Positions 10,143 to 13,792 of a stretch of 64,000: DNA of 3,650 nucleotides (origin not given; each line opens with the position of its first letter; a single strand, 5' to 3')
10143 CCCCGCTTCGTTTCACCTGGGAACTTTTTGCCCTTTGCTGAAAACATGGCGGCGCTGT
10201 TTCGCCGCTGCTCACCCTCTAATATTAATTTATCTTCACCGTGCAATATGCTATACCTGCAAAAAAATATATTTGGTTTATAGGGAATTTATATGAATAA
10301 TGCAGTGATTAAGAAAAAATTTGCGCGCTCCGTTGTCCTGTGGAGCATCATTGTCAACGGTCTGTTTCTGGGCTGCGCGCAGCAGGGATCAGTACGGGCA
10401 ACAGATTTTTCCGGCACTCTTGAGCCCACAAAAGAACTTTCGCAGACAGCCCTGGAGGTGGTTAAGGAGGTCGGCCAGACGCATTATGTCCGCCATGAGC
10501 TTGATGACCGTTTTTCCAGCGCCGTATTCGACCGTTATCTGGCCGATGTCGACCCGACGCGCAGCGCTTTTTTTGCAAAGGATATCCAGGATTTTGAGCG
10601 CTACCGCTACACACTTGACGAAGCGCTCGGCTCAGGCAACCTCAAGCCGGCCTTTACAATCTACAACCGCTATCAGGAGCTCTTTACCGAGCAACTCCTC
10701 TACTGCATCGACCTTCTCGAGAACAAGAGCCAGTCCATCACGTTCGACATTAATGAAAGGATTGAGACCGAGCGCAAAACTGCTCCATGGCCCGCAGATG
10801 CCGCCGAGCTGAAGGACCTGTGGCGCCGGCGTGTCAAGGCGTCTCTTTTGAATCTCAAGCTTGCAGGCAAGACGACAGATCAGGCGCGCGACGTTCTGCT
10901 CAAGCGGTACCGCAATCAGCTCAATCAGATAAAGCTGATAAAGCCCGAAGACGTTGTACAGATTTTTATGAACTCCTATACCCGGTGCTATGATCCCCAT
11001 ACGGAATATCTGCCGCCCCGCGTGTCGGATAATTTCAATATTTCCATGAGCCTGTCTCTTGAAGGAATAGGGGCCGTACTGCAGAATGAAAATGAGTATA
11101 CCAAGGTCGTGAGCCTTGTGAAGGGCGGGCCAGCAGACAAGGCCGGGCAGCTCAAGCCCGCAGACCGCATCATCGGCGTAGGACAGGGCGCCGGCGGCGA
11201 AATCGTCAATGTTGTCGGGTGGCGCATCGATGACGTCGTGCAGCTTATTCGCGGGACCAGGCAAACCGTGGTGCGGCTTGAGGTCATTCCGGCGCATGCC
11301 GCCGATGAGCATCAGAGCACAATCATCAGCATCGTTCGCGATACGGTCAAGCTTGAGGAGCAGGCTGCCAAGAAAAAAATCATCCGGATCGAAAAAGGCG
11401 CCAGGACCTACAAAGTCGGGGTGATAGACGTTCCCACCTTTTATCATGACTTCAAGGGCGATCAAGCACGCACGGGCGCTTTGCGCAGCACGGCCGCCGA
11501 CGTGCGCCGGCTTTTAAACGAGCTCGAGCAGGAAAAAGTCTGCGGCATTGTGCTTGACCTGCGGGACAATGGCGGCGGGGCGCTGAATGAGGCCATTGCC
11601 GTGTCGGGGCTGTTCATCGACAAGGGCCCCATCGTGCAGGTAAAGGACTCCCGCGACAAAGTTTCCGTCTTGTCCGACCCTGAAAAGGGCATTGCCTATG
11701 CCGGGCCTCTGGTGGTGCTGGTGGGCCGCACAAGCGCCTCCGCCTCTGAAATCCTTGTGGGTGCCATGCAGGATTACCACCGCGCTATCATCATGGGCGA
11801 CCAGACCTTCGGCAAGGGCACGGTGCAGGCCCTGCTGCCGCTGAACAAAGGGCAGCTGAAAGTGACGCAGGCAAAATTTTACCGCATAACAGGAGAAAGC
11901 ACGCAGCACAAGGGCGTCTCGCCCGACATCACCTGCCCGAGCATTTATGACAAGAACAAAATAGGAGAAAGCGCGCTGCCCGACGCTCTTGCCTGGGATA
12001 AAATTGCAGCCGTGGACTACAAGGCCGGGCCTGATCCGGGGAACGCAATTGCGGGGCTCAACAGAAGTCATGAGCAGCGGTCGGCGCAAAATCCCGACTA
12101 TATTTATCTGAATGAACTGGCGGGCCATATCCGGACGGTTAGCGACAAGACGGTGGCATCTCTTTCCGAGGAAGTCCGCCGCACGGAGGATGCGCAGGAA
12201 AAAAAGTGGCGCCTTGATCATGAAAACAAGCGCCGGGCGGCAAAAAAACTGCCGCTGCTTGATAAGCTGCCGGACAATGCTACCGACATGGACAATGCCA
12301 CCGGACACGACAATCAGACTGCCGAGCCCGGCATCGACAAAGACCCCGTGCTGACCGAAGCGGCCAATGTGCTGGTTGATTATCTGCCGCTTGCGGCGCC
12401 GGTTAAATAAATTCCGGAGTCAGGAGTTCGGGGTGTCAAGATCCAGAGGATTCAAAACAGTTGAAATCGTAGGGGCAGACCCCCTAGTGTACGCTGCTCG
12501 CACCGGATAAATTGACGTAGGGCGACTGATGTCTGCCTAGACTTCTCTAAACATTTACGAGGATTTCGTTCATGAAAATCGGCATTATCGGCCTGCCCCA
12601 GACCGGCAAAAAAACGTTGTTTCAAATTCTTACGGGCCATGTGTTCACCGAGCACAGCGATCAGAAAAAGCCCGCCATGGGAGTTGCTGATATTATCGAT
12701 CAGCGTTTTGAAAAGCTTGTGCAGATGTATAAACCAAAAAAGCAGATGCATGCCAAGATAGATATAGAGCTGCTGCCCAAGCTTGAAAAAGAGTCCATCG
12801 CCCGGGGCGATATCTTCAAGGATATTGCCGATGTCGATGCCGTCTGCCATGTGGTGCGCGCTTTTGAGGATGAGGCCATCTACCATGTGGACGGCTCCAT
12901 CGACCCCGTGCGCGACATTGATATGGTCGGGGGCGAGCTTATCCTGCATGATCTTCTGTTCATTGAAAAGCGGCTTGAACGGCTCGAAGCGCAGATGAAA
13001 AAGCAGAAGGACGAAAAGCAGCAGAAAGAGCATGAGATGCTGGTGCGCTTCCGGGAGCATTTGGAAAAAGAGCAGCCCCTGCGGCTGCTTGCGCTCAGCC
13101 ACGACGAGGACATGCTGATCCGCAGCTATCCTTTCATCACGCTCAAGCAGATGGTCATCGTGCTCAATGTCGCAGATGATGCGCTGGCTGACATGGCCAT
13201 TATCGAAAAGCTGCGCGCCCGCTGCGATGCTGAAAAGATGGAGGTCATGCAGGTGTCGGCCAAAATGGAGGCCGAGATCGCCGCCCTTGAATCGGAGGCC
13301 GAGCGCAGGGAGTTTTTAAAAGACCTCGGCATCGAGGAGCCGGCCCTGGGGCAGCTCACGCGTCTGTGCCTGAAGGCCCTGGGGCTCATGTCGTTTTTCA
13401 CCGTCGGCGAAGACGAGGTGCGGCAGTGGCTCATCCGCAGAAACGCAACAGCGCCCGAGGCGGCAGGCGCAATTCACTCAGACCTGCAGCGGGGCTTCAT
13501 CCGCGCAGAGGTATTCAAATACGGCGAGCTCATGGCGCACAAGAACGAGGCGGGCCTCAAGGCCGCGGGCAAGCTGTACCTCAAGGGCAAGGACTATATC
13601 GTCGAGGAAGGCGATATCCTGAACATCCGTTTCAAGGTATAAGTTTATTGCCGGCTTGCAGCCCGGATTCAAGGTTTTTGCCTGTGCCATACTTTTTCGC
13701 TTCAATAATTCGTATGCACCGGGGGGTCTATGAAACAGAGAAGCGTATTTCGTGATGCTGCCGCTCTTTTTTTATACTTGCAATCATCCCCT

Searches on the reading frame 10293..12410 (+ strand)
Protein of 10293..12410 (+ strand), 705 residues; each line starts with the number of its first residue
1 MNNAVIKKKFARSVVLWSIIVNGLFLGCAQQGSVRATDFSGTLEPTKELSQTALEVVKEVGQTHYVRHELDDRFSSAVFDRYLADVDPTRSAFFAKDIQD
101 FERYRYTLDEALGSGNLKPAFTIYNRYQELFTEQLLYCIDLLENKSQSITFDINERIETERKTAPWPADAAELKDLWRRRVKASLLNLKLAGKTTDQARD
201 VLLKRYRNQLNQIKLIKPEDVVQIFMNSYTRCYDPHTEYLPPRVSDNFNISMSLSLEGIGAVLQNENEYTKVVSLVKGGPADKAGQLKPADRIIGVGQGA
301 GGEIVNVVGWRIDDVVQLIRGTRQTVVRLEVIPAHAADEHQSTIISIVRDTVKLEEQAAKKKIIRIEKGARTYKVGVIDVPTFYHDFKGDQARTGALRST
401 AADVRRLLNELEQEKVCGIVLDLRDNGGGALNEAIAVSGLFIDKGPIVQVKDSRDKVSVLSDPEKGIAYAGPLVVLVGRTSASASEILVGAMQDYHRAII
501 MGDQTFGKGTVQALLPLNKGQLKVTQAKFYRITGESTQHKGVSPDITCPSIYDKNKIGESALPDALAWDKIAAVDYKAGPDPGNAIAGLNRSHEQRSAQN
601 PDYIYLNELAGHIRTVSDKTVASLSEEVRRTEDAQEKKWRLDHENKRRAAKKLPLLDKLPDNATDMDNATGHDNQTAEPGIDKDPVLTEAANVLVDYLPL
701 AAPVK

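Call 64: search_protein_families(library=pfam, proteins=[window:10293-12410:+], max_evalue=0.00001)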
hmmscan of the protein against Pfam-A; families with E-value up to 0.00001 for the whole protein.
window:10293-12410:+ (705 aa): 4 families
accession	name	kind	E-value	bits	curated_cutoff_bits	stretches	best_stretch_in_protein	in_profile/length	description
PF17804.6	TSP_NTD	-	1.5e-57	195.3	26.4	1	56-243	1-188/188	Tail specific protease N-terminal domain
PF03572.23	Peptidase_S41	-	9e-48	162.4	24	1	374-547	1-164/165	Peptidase family S41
PF11818.13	DUF3340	-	5.7e-31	108.2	28.6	1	552-698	1-154/155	C-terminal domain of tail specific protease (DUF3340)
PF00595.29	PDZ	-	4e-09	37.2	23.2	1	253-331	7-80/81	PDZ domain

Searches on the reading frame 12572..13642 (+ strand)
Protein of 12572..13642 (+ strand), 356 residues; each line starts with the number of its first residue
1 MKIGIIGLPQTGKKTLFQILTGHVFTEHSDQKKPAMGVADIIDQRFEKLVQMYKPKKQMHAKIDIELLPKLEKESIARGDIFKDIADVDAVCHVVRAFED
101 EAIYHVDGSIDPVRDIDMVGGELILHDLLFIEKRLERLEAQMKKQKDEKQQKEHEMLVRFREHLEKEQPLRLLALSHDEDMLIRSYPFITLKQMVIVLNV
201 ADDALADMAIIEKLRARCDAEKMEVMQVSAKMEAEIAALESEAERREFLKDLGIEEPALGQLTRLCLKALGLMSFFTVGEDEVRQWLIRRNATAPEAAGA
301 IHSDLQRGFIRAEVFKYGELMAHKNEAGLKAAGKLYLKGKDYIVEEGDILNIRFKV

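Call 64: search_protein_families(library=pfam, proteins=[window:12572-13642:+], max_evalue=0.00001)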
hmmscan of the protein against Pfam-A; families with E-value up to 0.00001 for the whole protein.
window:12572-13642:+ (356 aa): 1 family
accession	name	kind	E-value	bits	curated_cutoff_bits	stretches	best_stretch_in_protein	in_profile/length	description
PF06071.19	YchF-GTPase_C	-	4.6e-34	116.8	27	1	272-354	1-83/84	Protein of unknown function (DUF933)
